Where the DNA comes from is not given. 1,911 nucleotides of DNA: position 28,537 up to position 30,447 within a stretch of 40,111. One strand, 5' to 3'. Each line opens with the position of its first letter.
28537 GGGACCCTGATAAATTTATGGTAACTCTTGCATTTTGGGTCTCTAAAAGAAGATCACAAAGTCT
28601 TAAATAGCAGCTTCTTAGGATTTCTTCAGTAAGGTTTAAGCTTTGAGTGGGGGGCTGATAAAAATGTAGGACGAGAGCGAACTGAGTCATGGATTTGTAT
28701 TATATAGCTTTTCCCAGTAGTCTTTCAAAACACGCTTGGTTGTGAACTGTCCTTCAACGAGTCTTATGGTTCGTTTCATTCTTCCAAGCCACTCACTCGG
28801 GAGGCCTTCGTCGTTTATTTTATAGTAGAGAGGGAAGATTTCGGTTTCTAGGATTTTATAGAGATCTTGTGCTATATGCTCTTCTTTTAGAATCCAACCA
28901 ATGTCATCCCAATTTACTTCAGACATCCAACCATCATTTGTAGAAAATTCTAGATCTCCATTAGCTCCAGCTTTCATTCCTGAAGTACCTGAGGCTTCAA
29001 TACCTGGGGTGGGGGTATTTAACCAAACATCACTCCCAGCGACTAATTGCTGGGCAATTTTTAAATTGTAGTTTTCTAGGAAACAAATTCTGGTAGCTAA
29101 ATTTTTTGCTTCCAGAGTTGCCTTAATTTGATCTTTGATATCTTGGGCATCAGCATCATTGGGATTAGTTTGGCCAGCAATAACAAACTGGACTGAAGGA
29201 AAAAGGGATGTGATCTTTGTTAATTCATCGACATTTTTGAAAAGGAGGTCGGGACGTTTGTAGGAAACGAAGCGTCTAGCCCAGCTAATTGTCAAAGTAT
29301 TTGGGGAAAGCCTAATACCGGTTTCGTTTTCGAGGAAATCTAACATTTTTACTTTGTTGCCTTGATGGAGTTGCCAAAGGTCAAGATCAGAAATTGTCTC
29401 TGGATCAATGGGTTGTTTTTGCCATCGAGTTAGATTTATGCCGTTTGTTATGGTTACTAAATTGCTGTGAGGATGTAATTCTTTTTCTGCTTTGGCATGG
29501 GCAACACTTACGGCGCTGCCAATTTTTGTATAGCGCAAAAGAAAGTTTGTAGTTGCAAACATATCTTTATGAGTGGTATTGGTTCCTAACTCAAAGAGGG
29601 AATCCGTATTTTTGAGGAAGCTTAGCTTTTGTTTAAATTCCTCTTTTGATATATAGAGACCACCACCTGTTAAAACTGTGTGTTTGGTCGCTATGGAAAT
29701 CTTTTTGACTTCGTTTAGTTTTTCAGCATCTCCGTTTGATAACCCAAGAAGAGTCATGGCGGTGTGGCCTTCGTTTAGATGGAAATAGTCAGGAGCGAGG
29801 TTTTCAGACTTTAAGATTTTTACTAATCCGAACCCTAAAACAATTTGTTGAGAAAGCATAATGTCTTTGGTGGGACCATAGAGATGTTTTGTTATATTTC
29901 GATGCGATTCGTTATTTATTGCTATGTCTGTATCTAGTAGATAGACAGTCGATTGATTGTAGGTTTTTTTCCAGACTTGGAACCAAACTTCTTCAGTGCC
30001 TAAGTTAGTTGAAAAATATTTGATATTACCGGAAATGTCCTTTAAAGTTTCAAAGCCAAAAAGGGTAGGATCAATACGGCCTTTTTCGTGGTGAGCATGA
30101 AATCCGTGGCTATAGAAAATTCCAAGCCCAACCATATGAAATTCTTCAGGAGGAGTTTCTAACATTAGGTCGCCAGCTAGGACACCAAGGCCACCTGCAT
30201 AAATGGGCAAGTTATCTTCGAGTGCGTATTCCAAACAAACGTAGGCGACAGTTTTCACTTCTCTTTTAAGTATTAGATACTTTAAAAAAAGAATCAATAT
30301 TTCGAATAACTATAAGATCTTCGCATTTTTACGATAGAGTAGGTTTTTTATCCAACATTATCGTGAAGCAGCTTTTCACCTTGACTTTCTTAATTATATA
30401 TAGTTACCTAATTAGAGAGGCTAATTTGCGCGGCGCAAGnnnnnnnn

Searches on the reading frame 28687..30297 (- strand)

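Call 12: search_protein_families(library=pfam, proteins=[window:28687-30297:-], max_evalue=0.001)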
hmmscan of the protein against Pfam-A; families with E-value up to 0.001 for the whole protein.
window:28687-30297:- (536 aa): 2 families
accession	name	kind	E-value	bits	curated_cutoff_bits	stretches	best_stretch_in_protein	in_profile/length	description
PF00343.26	Phosphorylase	-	4.4e-16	58.8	27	1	307-458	419-581/713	Carbohydrate phosphorylase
PF00534.26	Glycos_transf_1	-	1.9e-05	24.7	26.4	1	339-486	20-159/172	Glycosyl transferases group 1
